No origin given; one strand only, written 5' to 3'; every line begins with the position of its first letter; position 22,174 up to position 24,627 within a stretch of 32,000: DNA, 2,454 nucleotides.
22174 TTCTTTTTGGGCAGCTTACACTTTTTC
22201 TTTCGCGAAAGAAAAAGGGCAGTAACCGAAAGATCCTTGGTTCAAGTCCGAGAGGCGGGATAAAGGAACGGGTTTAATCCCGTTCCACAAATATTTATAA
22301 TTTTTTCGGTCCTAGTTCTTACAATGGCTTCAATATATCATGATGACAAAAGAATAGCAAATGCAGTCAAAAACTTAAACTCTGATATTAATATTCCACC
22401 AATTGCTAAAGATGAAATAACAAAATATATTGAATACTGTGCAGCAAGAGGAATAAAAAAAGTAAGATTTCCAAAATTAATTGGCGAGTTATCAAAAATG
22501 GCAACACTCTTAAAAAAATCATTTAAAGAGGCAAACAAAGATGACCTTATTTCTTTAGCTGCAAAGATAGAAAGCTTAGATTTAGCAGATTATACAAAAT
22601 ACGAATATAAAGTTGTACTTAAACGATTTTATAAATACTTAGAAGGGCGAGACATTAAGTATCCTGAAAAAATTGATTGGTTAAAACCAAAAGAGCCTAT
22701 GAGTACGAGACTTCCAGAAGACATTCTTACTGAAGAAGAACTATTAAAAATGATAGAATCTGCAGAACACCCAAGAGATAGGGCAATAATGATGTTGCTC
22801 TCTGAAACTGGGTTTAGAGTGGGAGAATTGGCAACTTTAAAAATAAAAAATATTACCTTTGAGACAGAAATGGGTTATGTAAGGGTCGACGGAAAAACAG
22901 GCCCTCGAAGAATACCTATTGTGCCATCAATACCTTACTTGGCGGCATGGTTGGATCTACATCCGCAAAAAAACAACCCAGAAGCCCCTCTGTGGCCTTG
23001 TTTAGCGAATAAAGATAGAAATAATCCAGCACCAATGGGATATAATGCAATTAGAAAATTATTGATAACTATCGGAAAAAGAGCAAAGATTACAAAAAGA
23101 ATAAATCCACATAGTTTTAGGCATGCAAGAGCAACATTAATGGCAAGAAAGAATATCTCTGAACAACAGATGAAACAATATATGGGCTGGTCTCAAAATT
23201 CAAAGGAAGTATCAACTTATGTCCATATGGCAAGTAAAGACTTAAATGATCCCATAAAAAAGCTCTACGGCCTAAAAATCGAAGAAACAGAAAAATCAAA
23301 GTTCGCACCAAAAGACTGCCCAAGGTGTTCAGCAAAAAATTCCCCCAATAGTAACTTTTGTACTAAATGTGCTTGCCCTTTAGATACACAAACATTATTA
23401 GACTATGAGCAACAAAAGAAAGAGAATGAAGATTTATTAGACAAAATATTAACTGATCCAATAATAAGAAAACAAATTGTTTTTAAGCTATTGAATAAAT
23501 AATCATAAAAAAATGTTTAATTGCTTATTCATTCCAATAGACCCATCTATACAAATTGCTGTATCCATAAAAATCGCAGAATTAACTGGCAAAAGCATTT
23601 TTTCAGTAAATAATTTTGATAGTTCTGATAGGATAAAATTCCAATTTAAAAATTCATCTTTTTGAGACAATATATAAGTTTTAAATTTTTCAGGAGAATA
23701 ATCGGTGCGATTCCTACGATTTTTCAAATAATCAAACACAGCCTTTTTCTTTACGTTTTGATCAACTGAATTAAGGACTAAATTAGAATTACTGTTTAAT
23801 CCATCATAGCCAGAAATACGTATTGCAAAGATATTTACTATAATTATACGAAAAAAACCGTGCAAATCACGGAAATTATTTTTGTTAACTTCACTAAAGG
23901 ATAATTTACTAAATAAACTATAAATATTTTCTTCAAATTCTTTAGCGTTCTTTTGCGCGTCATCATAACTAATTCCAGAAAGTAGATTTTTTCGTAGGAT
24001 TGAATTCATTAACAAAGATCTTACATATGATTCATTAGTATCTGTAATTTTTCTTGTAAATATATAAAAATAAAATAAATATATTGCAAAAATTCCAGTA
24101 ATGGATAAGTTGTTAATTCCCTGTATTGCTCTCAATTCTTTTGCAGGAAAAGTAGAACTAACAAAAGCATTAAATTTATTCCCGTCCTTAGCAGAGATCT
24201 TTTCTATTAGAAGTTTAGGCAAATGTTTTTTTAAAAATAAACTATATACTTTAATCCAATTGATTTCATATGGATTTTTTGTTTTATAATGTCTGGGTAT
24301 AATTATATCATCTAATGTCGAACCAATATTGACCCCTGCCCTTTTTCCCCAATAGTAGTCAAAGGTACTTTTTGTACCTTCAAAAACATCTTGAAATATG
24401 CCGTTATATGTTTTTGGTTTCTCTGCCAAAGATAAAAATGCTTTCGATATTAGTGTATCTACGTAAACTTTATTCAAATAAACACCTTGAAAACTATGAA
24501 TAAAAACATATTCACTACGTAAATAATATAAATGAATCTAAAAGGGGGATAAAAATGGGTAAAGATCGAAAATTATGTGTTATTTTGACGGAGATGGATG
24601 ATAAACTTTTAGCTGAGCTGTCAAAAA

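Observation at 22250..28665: ~6.4-kb integrated element in tRNA-Tyr with no recognisable capsid, replicase or packaging genes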

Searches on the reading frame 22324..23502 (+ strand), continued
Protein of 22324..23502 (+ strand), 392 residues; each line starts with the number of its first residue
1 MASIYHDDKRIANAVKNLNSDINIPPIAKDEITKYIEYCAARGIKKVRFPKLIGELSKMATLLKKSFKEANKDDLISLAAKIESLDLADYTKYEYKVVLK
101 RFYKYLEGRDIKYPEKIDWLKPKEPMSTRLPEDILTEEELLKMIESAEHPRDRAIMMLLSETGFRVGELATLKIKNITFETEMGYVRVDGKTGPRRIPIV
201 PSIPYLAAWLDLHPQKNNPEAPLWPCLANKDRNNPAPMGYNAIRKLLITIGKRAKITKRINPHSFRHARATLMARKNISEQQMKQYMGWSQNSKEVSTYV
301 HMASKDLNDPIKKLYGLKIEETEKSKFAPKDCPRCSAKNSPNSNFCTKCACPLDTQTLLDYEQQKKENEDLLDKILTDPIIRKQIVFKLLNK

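Call 68: search_protein_families(library=pfam, alignment_id=A5, max_evalue=0.00001)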
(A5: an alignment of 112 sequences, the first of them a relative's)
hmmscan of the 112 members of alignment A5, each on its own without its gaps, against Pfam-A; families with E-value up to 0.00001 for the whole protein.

A. member 1, L020:1413-2276:- (287 aa): 0 families

B. families by the number of members that match (of 112 scanned): 56 families (the first 25 are shown)
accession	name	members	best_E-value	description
PF02653.21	BPD_transp_2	2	8.2e-48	Branched-chain amino acid transport system / permease component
PF00239.26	Resolvase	2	2.6e-34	Resolvase, N terminal domain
PF00005.33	ABC_tran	2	3.8e-34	ABC transporter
PF02579.22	Nitro_FeMo-Co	2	1.4e-26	Dinitrogenase iron-molybdenum cofactor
PF13304.12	AAA_21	2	6.6e-16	AAA domain, putative AbiEii toxin, Type IV TA system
PF04014.23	MazE_antitoxin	2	3.9e-08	Antidote-toxin recognition MazE, bacterial antitoxin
PF02463.25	SMC_N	2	5.2e-07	RecF/RecN/SMC N terminal domain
PF13476.12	AAA_23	2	2.1e-06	AAA domain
PF10609.15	ParA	1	4.2e-98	NUBPL iron-transfer P-loop NTPase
PF13458.12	Peripla_BP_6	1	6.2e-62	Periplasmic binding protein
PF02086.21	MethyltransfD12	1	6.4e-60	D12 class N6 adenine-specific DNA methyltransferase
PF00185.30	OTCace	1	5.2e-56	Aspartate/ornithine carbamoyltransferase, Asp/Orn binding domain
PF01988.24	VIT1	1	4.1e-55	VIT family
PF08901.16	DUF1847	1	6.3e-54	Protein of unknown function (DUF1847)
PF01555.25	N6_N4_Mtase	1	1.5e-46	DNA methylase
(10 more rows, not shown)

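Call 73: find_related_loci(query=A2, collection=viral_contigs, flank=10000)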
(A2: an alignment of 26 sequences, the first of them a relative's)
Query A2 (392 aa) in viral_contigs; peptide patterns used: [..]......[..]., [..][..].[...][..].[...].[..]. (x = any residue, [..] = any of these).
177 stretches matched a pattern; 13 encode a relative of the query (tblastn E <= 1e-3); 13 distinct loci.
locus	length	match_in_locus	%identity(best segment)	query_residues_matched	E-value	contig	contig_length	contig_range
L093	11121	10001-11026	38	29-379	3e-76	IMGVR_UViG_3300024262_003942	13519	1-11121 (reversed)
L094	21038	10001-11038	31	16-369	1e-57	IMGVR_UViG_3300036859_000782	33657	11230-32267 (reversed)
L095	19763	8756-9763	32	32-358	9e-56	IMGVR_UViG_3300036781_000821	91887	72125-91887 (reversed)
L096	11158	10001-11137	30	2-376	1e-37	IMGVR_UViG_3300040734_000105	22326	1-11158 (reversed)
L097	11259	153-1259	29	28-389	4e-35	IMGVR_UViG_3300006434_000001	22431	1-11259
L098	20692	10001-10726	32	122-363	6e-33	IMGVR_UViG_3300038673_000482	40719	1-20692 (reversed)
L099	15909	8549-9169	26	99-307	1e-10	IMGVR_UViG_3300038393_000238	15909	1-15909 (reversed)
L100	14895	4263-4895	22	91-291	6e-9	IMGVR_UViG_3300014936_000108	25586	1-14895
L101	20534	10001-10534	29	135-311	8e-9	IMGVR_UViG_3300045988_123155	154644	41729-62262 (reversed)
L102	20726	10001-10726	32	122-363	2e-33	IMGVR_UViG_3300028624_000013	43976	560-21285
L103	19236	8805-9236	27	135-276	3e-5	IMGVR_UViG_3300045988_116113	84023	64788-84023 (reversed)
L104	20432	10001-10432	27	135-276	4e-5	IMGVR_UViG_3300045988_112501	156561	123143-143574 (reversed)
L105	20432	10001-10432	26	135-276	6e-5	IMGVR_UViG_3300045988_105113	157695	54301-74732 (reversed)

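Call 76: search_dna_similar(query=window:22324-23502:+, collection=phages, mode=protein, max_rows=12)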
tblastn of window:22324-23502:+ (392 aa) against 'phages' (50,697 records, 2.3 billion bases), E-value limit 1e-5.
Records with a match: 40; places in all: 40; records where one place covers at least 80% of the query: 2.
Best place of each record, by identity: <60% 40.
By first word of the organism name: Bacteriophage 12; Listeria 6; Halorubrum 5; Lactobacillus 5; Thomasclavelia 2; Acinetobacter 2; Streptococcus 2; Pleomorphic 1; Geoglobus 1; Caudoviricetes 1; and 3 more.
By host as written in the record: - 19; Listeria monocytogenes 6; Lactobacillus johnsonii 2; Lactobacillus gasseri 2; Halorubrum sp. 2; Thomasclavelia ramosa YY17 2; Archaeoglobus sp. JdFR-37 1; Geoglobus acetivorans strain SBH6 1; and 5 more.
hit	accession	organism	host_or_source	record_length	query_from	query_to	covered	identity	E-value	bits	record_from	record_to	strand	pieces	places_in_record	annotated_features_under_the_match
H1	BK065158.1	Pleomorphic virus ThalV2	Archaeoglobus sp. JdFR-37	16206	41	365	83%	38.1%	1e-65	231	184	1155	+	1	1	xerC: tyrosine recombinase XerC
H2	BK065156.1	Geoglobus acetivorans pleomorphic virus 1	Geoglobus acetivorans strain SBH6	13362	28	373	88%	35.5%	4e-68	239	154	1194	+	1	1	integrase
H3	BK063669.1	Caudoviricetes sp. vir524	Methanomicrobiales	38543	79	358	71%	30.8%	4e-39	154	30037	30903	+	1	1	integrase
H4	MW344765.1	Halorubrum virus Humcor1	Halorubrum coriense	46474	91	377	73%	28.6%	8e-24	109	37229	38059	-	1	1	int: integrase family protein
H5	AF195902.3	Lactobacillus prophage Lj771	Lactobacillus johnsonii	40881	17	314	76%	26.6%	5e-9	64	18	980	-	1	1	integrase XerC-like protein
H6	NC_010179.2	Lactobacillus prophage Lj771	Lactobacillus johnsonii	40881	17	314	76%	26.6%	5e-9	64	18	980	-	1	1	integrase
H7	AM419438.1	Halorubrum virus BJ1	hypersaline lake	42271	91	358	68%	26.6%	9e-21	100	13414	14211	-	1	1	hypothetical protein (x2)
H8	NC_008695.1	Halorubrum virus BJ1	hypersaline lake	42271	91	358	68%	26.6%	9e-21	100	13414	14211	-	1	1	hypothetical protein | tyrosine-type recombinase/integrase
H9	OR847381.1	Listeria phage LM 4-11-1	Listeria monocytogenes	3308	27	315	74%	24.7%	3e-10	68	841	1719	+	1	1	record has no annotation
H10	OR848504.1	Listeria phage LM 4-14-1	Listeria monocytogenes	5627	27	315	74%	24.7%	4e-10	68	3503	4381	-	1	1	record has no annotation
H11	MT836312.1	Bacteriophage sp.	human fecal samples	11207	69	339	69%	25.4%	3e-7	59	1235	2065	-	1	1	record has no annotation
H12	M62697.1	Lactobacillus phage phiadh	-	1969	15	305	74%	22.8%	7e-6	54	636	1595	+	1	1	intG: integrase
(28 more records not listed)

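Call 77: search_dna_similar(query=window:22324-23502:+, collection=plasmids, mode=protein, max_rows=12)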
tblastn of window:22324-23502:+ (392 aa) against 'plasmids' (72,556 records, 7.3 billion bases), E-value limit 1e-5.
Records with a match: 285; places in all: 324; records where one place covers at least 80% of the query: 14.
Best place of each record, by identity: <60% 285.
By first word of the organism name: Bacillus 53; Thermus 27; Nostoc 12; Clostridium 8; Priestia 8; Bradyrhizobium 7; Enterococcus 7; Paraburkholderia 6; Halobacterium 6; Staphylococcus 6; and 89 more.
By predicted mobility (MOB-suite, as given by PLSDB): non-mobilizable 203; conjugative 42; mobilizable 40.
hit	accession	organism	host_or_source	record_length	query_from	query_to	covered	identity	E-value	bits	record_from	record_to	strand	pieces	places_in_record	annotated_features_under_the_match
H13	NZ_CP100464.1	Salinigranum marinum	cell culture,Saline soil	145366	8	308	77%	34.5%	1e-38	154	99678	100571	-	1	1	tyrosine-type recombinase/integrase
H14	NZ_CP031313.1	Halobellus limi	Cell culture,Taibei marine solar ...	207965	67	308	62%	35.1%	6e-33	138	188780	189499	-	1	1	tyrosine-type recombinase/integrase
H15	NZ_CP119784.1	Haladaptatus sp. YSMS36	cell culture,sediment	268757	91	385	75%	28.0%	2e-26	119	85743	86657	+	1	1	tyrosine-type recombinase/integrase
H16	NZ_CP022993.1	Paraburkholderia aromaticivorans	-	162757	21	307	73%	27.7%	3e-9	67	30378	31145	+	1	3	site-specific integrase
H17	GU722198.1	archaeon enrichment culture clone 1(2010)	-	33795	32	329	76%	26.6%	2e-13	80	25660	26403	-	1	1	integrase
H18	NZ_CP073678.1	Cupriavidus sp. KK10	Isolate,A bacterial consortium from ...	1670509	6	307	77%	25.6%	2e-6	58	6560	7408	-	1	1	none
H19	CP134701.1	Natrialbaceae archaeon CCL63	cell culture,lake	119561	87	385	76%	24.9%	6e-13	78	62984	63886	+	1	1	record has no annotation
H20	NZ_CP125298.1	Paraburkholderia sabiae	Mimosa caesalpiniifolia,cell ...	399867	21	307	73%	26.0%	8e-7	59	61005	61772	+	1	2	site-specific integrase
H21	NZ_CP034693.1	Halorubrum sp. BOL3-1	-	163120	95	357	67%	28.1%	5e-25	114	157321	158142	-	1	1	site-specific integrase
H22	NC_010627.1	Paraburkholderia phymatum STM815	-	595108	21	307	73%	25.6%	7e-7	59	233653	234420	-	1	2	site-specific integrase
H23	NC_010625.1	Paraburkholderia phymatum STM815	-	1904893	21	307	73%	25.6%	7e-7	59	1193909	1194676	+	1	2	record has no annotation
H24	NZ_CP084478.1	Natrinema sp. DC36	cell culture,sediment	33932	54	356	77%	24.2%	1e-17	93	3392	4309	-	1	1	site-specific integrase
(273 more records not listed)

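Call 100: find_encoding_contigs(protein=P0002, flank=10000, max_places=3)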
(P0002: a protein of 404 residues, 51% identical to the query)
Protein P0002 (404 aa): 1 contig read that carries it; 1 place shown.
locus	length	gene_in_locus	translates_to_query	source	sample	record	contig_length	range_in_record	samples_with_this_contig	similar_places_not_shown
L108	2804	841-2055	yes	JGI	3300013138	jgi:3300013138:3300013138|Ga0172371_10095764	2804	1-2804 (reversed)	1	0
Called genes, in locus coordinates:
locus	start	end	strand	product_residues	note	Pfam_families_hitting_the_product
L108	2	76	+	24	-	?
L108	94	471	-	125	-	PF25296:Decapeptide (faint)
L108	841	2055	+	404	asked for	PF00589:Phage_integrase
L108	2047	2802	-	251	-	?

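Call 101: find_encoding_contigs(protein=P0048, flank=10000, max_places=3)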
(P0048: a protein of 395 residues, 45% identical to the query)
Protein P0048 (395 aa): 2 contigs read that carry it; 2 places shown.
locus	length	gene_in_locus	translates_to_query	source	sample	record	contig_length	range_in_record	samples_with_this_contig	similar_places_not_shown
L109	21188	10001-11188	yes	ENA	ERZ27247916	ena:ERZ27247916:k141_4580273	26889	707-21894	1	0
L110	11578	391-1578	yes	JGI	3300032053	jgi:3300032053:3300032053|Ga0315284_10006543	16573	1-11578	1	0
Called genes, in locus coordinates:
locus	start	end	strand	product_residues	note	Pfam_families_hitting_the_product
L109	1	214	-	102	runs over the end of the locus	PF12089:DUF3566 (faint)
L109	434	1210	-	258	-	PF01061:ABC2_membrane, PF12698:ABC2_membrane_3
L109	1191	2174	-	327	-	PF00005:ABC_tran, PF13304:AAA_21 (weak), PF13732:DrrA1-3_C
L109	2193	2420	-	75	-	-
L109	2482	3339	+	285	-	-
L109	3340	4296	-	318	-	PF04389:Peptidase_M28 (weak)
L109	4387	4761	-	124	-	-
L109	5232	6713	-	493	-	PF13522:GATase_6, PF13537:GATase_7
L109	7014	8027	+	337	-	PF00091:Tubulin, PF12327:FtsZ_C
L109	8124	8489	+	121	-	-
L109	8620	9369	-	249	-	-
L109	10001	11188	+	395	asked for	PF00589:Phage_integrase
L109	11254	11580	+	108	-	-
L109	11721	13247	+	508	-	PF14311:DUF4379 (faint), PF21817:CapR (faint)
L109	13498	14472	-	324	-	-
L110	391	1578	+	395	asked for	PF00589:Phage_integrase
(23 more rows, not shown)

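Call 102: find_encoding_contigs(protein=P0073, flank=10000, max_places=3)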
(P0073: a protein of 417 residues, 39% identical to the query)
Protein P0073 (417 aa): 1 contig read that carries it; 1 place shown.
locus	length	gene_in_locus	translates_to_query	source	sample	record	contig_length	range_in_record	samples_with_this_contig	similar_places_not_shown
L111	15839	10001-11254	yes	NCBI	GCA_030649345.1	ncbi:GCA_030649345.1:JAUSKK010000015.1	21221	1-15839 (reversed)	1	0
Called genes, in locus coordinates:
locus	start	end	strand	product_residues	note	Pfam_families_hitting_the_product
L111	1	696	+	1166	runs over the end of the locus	PF18998:Flg_new_2, PF23926:LtfC (faint), PF18998:Flg_new_2 (weak)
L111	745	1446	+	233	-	-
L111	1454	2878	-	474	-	PF02163:Peptidase_M50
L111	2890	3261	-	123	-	PF26602:HVO_2718_N (weak), PF01381:HTH_3 (weak)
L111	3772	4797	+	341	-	PF00752:XPG_N, PF00867:XPG_I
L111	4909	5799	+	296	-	PF13489:Methyltransf_23 (faint)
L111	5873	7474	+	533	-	PF01406:tRNA-synt_1e (faint), PF01921:tRNA-synt_1f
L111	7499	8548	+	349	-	-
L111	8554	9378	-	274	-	PF01040:UbiA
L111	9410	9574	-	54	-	-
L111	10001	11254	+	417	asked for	PF00589:Phage_integrase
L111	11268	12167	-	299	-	-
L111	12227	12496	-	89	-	-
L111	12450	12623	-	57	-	-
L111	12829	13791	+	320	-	PF14088:DUF4268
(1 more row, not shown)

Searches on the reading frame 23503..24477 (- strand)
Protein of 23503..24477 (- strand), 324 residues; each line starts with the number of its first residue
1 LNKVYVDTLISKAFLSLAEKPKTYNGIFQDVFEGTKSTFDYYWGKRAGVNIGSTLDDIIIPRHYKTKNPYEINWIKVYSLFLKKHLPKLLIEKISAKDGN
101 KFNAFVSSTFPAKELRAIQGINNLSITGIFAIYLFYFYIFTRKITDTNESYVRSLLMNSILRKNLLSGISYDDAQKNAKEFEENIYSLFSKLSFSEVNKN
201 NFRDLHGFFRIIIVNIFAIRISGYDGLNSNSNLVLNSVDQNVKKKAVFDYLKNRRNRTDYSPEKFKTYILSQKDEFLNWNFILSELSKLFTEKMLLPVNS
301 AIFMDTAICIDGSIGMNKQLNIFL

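Call 11: search_protein_families(library=pfam, max_evalue=0.1, proteins=[window:23503-24477:-])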
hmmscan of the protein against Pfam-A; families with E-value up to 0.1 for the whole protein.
window:23503-24477:- (324 aa): 0 families

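Call 17: search_protein_families(library=ncbifam, max_evalue=0.01, proteins=[window:23503-24477:-])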
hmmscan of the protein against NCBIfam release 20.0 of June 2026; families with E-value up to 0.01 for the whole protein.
window:23503-24477:- (324 aa): 0 families

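Call 18: search_protein_families(library=phrogs, max_evalue=0.01, proteins=[window:23503-24477:-])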
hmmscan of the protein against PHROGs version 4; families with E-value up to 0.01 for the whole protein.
window:23503-24477:- (324 aa): 0 families

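Call 44: search_protein_representatives(protein=window:23503-24477:-)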
Query: 324 residues. Proteins with E-value up to 0.001 (for the whole library): 2; up to 1e-10: 1; up to 1e-30: 1. The best 2 are listed.
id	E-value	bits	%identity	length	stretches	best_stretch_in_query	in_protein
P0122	2.6e-208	706.9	100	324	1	1-324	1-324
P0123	7.2e-10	55.2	27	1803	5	74-144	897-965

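Call 45: search_protein_families(library=pfam, max_evalue=0.01, proteins=[P0123])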
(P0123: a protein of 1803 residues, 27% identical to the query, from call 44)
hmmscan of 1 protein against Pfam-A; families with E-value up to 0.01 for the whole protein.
P0123 (1803 aa): 5 families
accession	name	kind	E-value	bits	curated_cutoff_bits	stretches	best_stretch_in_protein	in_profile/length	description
PF00665.32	rve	-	5.6e-08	33.4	32.6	0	256-280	6-30/102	Integrase core domain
PF04496.17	Herpes_UL35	-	1.4e-05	25.8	25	0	1137-1164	74-101/109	Herpesvirus UL35 family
PF22416.2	Lmo2445-like_C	-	7.1e-05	23.8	27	0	294-311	8-25/94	Lmo2445-like, C-terminal domain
PF24134.1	DUF7401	-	0.00087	19.9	27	0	477-511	80-113/116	Domain of unknown function (DUF7401)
PF02939.21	UcrQ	-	0.001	19.4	25.2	0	288-307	35-54/78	UcrQ family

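Call 52: predict_structure(protein=window:23503-24477:-)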
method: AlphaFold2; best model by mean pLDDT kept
length: 324 residues; sequences in the alignment: 1
mean_pLDDT: 38.0   pTM: 0.35
mean pLDDT of the five models: 38.0, 35.4, 33.2, 32.8, 31.3
residues with pLDDT >= 90: 0; 70-90: 12; 50-70: 54; < 50: 258
segments of 3 or more residues with pLDDT < 50: 1-106, 121-129, 140-144, 192-324
pLDDT, mean of each block of 10 residues (from residue 1): 26 31 33 32 30 26 27 32 32 32 47 55 47 52 53 57 61 76 66 41 39 32 25 25 32 37 38 33 33 26 23 24 22
secondary structure, 60 per line:
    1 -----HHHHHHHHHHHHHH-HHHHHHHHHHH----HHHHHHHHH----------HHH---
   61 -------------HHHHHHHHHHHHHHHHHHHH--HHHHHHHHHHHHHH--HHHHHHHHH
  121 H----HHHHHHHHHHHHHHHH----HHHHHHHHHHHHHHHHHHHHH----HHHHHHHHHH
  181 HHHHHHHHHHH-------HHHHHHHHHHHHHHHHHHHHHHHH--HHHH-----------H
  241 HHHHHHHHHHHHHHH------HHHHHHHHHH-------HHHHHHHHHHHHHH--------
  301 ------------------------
elements in order: H6-19 H21-31 H36-44 H74-93 H96-109 H112-121 H126-141 H146-166 H171-191 H199-222 H225-228 H240-255 H262-271 H279-292

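Call 63: search_solved_structures(query=window:23503-24477:-, max_evalue=1)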
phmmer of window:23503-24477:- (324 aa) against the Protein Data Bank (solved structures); distinct sequences matched with E-value up to 1: 4.
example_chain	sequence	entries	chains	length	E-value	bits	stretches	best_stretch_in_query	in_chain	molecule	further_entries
5hvm_A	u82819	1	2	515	0.42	13.2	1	71-143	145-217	Alpha,alpha-trehalose-phosphate synthase (UDP-forming)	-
5hvo_A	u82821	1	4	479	0.94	12.1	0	71-140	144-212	Alpha,alpha-trehalose-phosphate synthase (UDP-forming)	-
9mym_A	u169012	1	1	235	0.98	12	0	218-308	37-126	Izumo sperm-egg fusion protein 1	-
5b5k_A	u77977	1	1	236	0.99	12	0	218-308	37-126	Izumo sperm-egg fusion protein 1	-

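Call 65: search_protein_families(library=padloc, max_evalue=0.01, proteins=[window:23503-24477:-])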
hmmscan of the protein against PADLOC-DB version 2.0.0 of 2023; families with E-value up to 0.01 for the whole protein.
window:23503-24477:- (324 aa): 0 families
